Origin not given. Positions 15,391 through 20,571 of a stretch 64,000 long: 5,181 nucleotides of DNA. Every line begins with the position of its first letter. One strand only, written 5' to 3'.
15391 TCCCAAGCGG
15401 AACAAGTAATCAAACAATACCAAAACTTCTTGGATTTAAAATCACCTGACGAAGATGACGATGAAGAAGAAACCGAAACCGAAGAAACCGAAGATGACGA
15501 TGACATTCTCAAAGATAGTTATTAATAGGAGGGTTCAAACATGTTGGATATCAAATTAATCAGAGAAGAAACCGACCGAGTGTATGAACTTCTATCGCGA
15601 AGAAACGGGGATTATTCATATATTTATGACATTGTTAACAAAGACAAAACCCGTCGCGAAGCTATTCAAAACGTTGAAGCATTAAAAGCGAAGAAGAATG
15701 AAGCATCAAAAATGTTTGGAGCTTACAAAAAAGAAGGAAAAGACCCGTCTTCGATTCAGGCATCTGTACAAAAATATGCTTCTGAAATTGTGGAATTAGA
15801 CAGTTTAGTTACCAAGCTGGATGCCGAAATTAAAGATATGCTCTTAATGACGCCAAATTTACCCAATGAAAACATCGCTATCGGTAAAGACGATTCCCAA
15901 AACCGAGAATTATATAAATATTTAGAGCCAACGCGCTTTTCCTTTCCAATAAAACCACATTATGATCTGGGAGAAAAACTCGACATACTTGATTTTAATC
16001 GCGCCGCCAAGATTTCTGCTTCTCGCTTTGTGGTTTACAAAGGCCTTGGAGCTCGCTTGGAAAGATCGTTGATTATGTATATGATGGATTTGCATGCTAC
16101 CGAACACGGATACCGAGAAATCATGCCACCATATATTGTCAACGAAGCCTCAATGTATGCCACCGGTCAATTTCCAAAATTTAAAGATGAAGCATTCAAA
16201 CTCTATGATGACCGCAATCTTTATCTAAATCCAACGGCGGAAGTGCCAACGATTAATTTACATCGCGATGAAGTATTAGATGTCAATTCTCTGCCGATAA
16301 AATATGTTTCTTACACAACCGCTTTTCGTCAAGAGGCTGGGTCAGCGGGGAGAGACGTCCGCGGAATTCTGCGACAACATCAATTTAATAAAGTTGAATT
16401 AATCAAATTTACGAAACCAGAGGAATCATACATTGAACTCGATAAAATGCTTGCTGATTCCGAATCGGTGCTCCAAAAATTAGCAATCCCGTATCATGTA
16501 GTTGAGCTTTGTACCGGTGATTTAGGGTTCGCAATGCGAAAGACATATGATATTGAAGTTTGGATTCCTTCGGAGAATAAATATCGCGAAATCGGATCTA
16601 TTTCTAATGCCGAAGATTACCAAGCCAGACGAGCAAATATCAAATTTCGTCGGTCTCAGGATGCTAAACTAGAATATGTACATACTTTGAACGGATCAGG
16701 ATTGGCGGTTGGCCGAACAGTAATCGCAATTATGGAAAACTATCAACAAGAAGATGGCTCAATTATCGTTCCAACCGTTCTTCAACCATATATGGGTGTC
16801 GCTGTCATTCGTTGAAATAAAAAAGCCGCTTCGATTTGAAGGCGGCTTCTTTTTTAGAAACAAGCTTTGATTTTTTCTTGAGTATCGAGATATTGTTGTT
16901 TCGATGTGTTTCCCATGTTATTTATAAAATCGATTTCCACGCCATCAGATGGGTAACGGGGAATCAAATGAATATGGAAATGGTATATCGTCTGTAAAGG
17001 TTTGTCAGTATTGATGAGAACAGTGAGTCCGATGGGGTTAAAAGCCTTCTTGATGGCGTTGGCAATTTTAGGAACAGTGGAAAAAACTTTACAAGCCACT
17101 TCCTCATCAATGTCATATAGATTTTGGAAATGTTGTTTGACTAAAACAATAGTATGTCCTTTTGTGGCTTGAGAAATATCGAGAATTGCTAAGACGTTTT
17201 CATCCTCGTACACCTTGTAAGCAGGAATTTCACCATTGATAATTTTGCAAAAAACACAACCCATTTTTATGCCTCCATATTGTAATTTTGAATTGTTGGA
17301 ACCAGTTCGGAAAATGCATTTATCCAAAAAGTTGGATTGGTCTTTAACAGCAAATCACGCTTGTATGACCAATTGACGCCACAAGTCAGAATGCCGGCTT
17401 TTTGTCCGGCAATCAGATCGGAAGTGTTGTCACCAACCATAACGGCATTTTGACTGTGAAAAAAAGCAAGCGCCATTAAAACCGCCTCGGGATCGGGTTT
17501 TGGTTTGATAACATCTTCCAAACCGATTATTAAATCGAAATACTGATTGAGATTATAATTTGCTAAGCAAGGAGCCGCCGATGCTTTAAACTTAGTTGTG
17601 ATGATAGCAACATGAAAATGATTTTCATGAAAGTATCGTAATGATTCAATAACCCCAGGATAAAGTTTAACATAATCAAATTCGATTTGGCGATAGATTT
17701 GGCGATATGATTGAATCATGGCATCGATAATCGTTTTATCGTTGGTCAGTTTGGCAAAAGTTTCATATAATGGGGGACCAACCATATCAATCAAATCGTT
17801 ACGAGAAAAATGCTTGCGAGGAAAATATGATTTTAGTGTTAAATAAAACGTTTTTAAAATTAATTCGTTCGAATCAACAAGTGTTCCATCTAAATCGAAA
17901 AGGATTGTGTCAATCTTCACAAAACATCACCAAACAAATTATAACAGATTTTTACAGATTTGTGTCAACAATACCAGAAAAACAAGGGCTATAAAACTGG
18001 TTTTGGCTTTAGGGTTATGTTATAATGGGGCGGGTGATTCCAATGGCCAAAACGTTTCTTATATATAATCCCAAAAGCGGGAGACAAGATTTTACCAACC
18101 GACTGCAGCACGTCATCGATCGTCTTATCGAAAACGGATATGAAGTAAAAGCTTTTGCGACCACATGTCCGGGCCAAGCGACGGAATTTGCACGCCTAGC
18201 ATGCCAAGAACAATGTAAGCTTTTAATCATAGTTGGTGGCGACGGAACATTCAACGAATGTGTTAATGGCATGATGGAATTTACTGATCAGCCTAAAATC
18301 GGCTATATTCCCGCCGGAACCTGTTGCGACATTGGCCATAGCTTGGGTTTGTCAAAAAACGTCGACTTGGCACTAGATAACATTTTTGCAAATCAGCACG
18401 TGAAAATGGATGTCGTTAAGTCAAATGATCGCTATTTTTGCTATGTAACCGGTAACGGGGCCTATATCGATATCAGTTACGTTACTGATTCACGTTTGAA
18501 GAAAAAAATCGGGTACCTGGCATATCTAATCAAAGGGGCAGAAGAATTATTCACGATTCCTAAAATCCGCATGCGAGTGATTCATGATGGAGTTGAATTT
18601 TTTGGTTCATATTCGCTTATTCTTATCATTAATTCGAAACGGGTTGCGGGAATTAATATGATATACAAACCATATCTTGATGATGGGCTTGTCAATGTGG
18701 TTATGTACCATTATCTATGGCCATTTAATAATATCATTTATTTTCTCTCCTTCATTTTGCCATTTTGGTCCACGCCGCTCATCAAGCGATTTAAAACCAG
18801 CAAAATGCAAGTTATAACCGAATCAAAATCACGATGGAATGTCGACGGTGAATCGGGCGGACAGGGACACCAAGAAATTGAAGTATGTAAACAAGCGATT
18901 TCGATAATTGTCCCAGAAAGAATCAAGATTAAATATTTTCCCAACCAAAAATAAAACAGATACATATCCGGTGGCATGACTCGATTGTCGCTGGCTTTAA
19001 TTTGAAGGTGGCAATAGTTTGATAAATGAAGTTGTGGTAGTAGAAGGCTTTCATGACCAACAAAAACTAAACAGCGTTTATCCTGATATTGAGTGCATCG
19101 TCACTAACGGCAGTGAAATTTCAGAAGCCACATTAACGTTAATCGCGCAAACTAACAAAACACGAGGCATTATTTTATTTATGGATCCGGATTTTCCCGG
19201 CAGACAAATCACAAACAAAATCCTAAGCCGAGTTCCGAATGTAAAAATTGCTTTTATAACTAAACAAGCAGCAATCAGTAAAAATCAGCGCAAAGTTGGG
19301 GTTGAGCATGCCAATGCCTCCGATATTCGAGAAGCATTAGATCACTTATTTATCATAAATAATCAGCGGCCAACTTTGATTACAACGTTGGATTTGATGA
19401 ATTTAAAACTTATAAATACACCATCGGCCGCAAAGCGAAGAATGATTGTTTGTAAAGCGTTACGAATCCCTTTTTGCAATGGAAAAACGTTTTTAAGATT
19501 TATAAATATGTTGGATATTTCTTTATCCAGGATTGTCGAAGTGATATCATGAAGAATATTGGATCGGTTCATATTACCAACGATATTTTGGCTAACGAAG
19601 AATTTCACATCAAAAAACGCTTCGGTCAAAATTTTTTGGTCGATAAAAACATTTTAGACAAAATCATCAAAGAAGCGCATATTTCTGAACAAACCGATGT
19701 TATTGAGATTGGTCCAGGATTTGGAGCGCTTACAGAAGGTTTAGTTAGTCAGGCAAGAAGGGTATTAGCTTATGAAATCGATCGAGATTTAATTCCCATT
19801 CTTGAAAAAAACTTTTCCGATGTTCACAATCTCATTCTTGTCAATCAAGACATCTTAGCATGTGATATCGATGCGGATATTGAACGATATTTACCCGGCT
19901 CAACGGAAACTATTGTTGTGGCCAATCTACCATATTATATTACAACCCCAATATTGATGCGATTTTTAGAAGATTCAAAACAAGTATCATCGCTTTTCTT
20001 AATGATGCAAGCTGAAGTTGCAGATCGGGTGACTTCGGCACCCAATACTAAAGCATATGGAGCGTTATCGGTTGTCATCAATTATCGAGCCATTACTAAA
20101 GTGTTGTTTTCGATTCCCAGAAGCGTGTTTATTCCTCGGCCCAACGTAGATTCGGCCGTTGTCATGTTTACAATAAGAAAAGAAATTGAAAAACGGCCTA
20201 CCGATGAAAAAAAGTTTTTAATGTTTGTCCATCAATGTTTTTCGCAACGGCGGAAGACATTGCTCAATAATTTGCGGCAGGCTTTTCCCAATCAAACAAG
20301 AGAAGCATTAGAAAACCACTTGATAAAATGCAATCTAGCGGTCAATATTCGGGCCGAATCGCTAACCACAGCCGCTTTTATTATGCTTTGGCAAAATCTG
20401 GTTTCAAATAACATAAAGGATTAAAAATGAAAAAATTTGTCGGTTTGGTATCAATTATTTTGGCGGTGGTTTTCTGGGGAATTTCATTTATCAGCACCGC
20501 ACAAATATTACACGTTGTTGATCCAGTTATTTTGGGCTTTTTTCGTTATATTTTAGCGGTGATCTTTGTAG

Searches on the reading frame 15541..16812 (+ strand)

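Call 67: search_protein_families(library=pfam, proteins=[window:15541-16812:+], max_evalue=0.000001)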
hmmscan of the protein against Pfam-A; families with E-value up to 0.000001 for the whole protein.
window:15541-16812:+ (424 aa): 2 families
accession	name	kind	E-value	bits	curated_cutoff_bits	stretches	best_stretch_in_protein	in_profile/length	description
PF00587.30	tRNA-synt_2b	-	1.6e-42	146.1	29.3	1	223-401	5-179/179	tRNA synthetase class II core domain (G, H, P, S and T)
PF02403.27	Seryl_tRNA_N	-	1.9e-23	83.2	28.2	1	1-108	1-108/108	Seryl-tRNA synthetase N-terminal domain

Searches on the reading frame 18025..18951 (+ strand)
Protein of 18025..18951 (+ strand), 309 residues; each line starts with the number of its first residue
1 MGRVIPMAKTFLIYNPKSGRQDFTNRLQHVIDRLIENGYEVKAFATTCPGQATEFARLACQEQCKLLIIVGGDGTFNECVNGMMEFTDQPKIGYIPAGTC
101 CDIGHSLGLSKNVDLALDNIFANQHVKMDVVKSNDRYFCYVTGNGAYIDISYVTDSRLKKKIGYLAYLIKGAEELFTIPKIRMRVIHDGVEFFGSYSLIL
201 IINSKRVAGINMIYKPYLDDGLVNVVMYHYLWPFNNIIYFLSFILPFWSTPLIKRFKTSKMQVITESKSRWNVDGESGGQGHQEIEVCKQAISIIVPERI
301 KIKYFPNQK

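Call 67: search_protein_families(library=pfam, proteins=[window:18025-18951:+], max_evalue=0.000001)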
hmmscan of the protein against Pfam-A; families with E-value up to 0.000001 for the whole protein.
window:18025-18951:+ (309 aa): 1 family
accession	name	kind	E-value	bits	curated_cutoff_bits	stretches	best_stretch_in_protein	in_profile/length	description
PF00781.29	DAGK_cat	-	2.8e-31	108.2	23.6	1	10-132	2-124/125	Diacylglycerol kinase catalytic domain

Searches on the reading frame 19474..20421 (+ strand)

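Call 68: search_protein_families(library=pfam, proteins=[window:19474-20421:+], max_evalue=0.000001)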
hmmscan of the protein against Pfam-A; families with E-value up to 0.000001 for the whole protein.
window:19474-20421:+ (316 aa): 1 family
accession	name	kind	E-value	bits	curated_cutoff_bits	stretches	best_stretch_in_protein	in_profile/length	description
PF00398.26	RrnaAD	-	2.8e-64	217.2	24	1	45-294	3-248/263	Ribosomal RNA adenine dimethylase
